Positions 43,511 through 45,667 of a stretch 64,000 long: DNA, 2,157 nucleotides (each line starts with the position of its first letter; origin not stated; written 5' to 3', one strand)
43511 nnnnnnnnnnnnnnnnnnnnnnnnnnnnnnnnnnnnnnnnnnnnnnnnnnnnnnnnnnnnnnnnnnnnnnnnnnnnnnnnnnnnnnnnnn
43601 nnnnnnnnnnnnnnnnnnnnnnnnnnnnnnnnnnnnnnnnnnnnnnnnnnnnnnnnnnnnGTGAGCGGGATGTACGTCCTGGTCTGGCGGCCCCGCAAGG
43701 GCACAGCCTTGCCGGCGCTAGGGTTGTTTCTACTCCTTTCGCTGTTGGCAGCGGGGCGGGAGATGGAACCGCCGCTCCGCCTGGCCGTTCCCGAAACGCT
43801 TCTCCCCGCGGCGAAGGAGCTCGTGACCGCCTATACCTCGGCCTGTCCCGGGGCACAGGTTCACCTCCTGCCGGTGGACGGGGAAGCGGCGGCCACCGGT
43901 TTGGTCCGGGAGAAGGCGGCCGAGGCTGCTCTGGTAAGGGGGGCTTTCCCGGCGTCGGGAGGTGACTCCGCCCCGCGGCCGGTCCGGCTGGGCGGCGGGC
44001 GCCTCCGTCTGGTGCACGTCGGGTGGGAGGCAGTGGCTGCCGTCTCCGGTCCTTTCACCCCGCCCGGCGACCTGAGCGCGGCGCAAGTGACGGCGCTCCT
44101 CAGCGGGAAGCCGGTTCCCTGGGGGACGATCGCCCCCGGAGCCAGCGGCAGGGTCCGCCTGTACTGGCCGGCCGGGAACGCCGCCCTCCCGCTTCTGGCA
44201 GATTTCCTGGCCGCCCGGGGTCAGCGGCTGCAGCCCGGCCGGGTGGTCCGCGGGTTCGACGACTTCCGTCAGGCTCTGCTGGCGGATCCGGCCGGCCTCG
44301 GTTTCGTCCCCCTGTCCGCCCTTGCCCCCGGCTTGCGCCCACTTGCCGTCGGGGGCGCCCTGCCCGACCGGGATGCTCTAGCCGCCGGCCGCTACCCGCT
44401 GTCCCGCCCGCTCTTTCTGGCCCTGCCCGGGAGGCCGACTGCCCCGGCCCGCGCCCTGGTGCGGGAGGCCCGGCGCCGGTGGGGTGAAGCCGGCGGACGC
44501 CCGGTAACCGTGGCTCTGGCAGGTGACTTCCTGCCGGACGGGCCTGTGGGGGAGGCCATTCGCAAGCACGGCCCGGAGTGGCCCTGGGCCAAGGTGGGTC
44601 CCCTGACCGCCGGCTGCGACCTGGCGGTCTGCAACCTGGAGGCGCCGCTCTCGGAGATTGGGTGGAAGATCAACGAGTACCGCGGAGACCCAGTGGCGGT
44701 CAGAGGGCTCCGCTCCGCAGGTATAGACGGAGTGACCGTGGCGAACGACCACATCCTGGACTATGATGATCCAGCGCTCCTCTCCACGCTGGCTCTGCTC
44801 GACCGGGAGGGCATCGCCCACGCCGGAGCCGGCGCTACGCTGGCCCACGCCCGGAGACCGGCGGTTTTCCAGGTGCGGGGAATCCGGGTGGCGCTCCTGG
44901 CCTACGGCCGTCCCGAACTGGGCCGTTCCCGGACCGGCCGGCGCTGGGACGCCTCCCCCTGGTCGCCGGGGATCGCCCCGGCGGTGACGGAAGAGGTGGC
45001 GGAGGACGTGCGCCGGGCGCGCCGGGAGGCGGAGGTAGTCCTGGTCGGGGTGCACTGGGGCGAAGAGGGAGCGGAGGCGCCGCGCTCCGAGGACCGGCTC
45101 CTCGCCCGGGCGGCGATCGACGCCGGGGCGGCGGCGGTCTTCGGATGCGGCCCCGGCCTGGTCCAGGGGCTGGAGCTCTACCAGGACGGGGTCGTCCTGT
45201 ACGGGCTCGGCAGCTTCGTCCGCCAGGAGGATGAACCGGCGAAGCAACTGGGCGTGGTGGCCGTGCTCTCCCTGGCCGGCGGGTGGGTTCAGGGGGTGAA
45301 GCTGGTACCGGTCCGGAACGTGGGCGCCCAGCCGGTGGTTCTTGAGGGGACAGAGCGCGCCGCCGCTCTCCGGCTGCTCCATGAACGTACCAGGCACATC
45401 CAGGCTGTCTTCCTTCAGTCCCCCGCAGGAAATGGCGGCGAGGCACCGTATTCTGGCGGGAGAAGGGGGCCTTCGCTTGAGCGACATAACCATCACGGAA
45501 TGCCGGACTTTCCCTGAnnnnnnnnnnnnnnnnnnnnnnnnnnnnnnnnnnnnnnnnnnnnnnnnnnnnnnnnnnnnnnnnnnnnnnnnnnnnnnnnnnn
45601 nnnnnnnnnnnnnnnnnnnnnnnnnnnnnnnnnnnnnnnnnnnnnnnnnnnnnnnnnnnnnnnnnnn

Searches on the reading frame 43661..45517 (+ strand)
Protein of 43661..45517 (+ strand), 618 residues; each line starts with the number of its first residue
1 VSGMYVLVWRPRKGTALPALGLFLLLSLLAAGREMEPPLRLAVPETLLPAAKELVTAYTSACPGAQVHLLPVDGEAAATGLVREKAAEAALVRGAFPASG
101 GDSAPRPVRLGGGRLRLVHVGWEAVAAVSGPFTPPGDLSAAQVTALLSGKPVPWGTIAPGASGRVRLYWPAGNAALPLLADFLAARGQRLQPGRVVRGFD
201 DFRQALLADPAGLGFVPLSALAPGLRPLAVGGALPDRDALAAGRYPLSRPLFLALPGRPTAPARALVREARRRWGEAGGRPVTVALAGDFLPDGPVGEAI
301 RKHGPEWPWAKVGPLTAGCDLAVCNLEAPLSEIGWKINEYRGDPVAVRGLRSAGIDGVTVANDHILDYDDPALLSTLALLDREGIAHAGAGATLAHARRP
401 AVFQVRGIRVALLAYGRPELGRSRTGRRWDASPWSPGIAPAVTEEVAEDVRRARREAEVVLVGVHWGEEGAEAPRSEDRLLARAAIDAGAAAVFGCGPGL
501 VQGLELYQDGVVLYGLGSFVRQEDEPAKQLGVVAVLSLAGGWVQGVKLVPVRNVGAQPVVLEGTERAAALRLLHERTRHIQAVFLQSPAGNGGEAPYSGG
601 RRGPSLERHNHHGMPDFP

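Call 3: search_protein_families(library=pfam, proteins=[window:43661-45517:+], max_evalue=0.01)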
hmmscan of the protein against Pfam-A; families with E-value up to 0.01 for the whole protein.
window:43661-45517:+ (618 aa): 2 families
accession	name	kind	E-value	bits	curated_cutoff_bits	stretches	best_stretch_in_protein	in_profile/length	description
PF09587.15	PGA_cap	-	7e-61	206.4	27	1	283-522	1-254/255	Bacterial capsule synthesis protein PGA_cap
PF12849.12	PBP_like_2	-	0.0074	16.5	27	0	39-150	12-119/267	PBP superfamily domain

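Call 4: search_protein_families(library=ncbifam, proteins=[window:43661-45517:+], max_evalue=0.01)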
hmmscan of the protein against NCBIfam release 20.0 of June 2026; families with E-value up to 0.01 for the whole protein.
window:43661-45517:+ (618 aa): 1 family
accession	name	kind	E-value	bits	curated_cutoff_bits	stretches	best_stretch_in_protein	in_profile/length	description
NF038314.1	epimerase_MslH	equivalog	2.9e-21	75.4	700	2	408-522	203-318/439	lasso peptide C-terminal Trp epimerase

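Call 5: find_encoding_contigs(protein=window:43661-45517:+, flank=10000, max_places=4)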
Protein window:43661-45517:+ (618 aa): no gene with exactly this product is on record in the collection.

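Call 6: search_protein_families(library=padloc, proteins=[window:43661-45517:+], max_evalue=0.01)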
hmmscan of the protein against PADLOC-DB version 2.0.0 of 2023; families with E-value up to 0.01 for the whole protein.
window:43661-45517:+ (618 aa): 0 families

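Call 7: find_homologous_proteins(query=window:43661-45517:+, max_evalue=0.00001)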
Query window:43661-45517:+ (618 aa): 16 proteins with E <= 0.00001 among 8000 candidates.
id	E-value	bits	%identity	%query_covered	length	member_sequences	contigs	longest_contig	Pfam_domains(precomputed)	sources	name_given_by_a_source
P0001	0.0e+0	1351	100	100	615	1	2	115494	PF09587.16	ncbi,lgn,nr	ncbi:MAG: CapA family protein [Bacillota bacterium]|nr:CapA family protein [Bacillota bacterium]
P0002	4.4e-266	903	74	93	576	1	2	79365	PF09587.16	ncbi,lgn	ncbi:MAG: CapA family protein [Betaproteobacteria bacterium]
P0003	2.0e-238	811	68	97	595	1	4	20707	PF09587.16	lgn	-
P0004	4.8e-233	794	64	100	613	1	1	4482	PF09587.16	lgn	-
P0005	7.3e-230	783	74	81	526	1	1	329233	PF09587.16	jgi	jgi:poly-gamma-glutamate synthesis protein (capsule biosynthesis protein)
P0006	1.4e-215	736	63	97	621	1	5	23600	PF09587.16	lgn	-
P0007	2.7e-189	649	57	99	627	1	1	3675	PF09587.16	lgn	-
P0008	3.9e-166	573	54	93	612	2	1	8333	PF09587.16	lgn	-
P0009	8.2e-151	522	51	93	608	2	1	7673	PF09587.16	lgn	-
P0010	2.6e-134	467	67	55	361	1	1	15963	PF09587.16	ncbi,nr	ncbi:MAG TPA: CapA family protein, partial [Firmicutes bacterium]|nr:CapA family protein [Bacillota 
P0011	5.6e-42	162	37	47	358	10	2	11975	PF09587.16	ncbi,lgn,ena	-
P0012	5.6e-26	110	36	39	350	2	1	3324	PF09587.16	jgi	jgi:poly-gamma-glutamate synthesis protein (capsule biosynthesis protein)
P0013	3.2e-19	87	36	35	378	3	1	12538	PF09587.16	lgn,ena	-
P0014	6.2e-17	80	35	39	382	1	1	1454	PF09587.16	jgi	jgi:poly-gamma-glutamate synthesis protein (capsule biosynthesis protein)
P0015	6.2e-15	73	28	49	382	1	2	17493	PF09587.16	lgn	-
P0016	4.2e-10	57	30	44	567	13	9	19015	PF09587.16,PF13517.13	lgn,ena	-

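Call 8: find_encoding_contigs(protein=P0002, flank=10000, max_places=2)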
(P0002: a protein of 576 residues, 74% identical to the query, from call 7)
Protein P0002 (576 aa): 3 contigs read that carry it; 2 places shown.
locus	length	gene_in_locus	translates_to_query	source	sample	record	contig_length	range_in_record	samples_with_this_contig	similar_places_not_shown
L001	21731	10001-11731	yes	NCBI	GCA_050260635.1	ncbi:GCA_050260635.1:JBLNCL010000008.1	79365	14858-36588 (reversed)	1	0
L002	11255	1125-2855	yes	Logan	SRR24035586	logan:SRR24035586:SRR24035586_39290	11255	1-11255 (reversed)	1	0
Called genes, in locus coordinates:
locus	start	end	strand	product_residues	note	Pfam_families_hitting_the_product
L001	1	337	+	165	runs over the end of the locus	PF01058:Oxidored_q6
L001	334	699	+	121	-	PF00329:Complex1_30kDa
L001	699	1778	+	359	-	PF00374:NiFeSe_Hases, PF00346:Complex1_49kDa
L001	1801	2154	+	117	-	PF13183:Fer4_8 (faint), PF13237:Fer4_10 (weak), PF14697:Fer4_21, PF12838:Fer4_7, PF13187:Fer4_9, PF00037:Fer4, PF12838:Fer4_7 (weak), PF13484:Fer4_16 (weak), +3 more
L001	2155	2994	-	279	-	PF02645:DegV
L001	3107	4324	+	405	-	PF01266:DAO (faint), PF01494:FAD_binding_3 (faint), PF12831:FAD_oxidored (weak)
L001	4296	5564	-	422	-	PF01566:Nramp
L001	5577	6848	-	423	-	PF05239:PRC (faint), PF14841:FliG_M (faint), PF03448:MgtE_N, PF00571:CBS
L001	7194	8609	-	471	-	PF02585:PIG-L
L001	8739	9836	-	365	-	PF13191:AAA_16 (faint), PF24883:NPHP3_N (faint), PF00004:AAA (faint), PF00910:RNA_helicase (faint), PF01695:IstB_IS21 (faint), PF03266:NTPase_1 (faint), PF03308:MeaB (faint), PF05729:NACHT (faint), +7 more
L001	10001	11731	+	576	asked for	PF09587:PGA_cap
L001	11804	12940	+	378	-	PF00583:Acetyltransf_1 (faint)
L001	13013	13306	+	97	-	-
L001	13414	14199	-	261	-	PF01520:Amidase_3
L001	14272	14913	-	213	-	PF02245:Pur_DNA_glyco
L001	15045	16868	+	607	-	PF00930:DPPIV_N (faint), PF12894:ANAPC4_WD40 (faint), PF26549:Tricorn_N, PF26550:Tricorn_2nd, PF07676:PD40, PF26549:Tricorn_N, PF26550:Tricorn_2nd, PF26549:Tricorn_N, +4 more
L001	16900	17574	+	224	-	-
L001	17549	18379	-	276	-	PF27030:AbpE_bact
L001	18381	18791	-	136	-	PF09383:NIL, PF12797:Fer4_2 (faint), PF13237:Fer4_10, PF14697:Fer4_21, PF12838:Fer4_7, PF13187:Fer4_9 (weak), PF00037:Fer4 (weak), PF12837:Fer4_6 (weak)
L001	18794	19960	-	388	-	PF01837:HcyBio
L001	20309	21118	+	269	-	PF13354:Beta-lactamase2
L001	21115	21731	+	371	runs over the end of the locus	PF02746:MR_MLE_N, PF13378:MR_MLE_C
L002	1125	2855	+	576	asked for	PF09587:PGA_cap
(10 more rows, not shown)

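Call 9: find_encoding_contigs(protein=P0005, flank=10000, max_places=2)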
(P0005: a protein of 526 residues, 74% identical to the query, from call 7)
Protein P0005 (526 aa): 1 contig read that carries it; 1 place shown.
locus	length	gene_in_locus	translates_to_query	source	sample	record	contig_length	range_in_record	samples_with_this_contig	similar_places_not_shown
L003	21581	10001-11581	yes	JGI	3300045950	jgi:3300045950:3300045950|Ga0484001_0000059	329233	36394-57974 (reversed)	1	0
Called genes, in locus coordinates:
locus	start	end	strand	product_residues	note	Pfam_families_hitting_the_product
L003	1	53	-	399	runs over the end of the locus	PF01566:Nramp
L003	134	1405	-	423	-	PF05239:PRC (faint), PF14841:FliG_M (faint), PF03448:MgtE_N, PF00571:CBS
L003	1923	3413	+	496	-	PF04715:, PF00425:Chorismate_bind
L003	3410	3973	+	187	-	PF00117:GATase, PF07722:Peptidase_C26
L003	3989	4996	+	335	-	PF02885:Glycos_trans_3N, PF00591:Glycos_transf_3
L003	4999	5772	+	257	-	PF00218:IGPS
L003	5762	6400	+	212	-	PF00697:PRAI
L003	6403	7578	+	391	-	PF00291:PALP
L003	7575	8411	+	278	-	PF00290:Trp_syntA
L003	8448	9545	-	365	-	PF24883:NPHP3_N (faint), PF13086:AAA_11 (faint), PF13191:AAA_16 (faint), PF13555:AAA_29 (faint), PF13604:AAA_30 (faint), PF20720:nSTAND3 (faint), PF00004:AAA (faint), PF03266:NTPase_1 (faint), +8 more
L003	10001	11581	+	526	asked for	PF09587:PGA_cap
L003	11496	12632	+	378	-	PF00583:Acetyltransf_1 (faint)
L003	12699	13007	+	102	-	-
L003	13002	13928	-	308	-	PF01520:Amidase_3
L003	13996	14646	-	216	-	PF02245:Pur_DNA_glyco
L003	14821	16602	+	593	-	PF00930:DPPIV_N (faint), PF12894:ANAPC4_WD40 (faint), PF23381:Beta-prop_IFT122_1st (faint), PF26549:Tricorn_N, PF26550:Tricorn_2nd, PF07676:PD40, PF26549:Tricorn_N, PF07676:PD40 (weak), +2 more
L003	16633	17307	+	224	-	-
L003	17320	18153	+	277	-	PF13354:Beta-lactamase2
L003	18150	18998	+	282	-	PF08239:SH3_3 (faint), PF18348:SH3_16 (weak), PF00877:NLPC_P60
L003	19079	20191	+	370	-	PF01471:PG_binding_1, PF03734:YkuD, PF01476:LysM, PF23473:LysM3_LYK4_5 (weak), PF01476:LysM, PF23473:LysM3_LYK4_5 (weak), PF01476:LysM, PF23473:LysM3_LYK4_5 (weak), +5 more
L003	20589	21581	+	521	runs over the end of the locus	PF00496:SBP_bac_5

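Call 10: find_encoding_contigs(protein=P0006, flank=10000, max_places=2)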
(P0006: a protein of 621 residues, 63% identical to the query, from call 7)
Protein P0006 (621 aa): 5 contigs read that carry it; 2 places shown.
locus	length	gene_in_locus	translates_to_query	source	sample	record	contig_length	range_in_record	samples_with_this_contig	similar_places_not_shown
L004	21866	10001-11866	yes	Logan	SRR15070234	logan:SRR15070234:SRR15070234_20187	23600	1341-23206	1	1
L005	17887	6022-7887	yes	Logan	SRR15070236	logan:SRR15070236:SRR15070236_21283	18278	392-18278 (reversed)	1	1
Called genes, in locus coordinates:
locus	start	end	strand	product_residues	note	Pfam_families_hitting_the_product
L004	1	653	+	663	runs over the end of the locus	?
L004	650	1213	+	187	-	PF00117:GATase, PF07722:Peptidase_C26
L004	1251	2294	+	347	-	PF02885:Glycos_trans_3N, PF00591:Glycos_transf_3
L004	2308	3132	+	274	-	PF00218:IGPS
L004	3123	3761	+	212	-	PF00697:PRAI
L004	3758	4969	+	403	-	PF00291:PALP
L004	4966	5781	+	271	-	PF00290:Trp_syntA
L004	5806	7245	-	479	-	PF02585:PIG-L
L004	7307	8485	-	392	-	PF02367:TsaE (faint), PF13555:AAA_29 (faint), PF20720:nSTAND3 (faint), PF24883:NPHP3_N (faint), PF25199:nSTAND_NTPase5 (faint), PF00004:AAA (faint), PF00910:RNA_helicase (faint), PF13191:AAA_16 (weak), +15 more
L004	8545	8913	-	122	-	-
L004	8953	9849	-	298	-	PF00753:Lactamase_B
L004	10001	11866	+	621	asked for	PF09587:PGA_cap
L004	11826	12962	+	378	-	PF00583:Acetyltransf_1 (faint)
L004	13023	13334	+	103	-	-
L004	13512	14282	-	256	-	PF01520:Amidase_3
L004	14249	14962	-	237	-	PF02245:Pur_DNA_glyco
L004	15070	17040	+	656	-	PF13520:AA_permease_2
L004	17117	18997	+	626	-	PF00930:DPPIV_N (faint), PF12894:ANAPC4_WD40 (faint), PF26549:Tricorn_N, PF07676:PD40 (weak), PF25174:Beta-prop_THOC3, PF26550:Tricorn_2nd, PF07676:PD40, PF26549:Tricorn_N, +1 more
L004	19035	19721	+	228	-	-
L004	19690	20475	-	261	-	PF27030:AbpE_bact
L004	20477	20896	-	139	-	PF09383:NIL, PF12797:Fer4_2 (faint), PF12837:Fer4_6 (faint), PF13237:Fer4_10, PF14697:Fer4_21, PF12838:Fer4_7, PF13187:Fer4_9 (weak), PF00037:Fer4 (weak)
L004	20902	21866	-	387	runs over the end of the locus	PF01837:HcyBio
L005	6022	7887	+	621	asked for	PF09587:PGA_cap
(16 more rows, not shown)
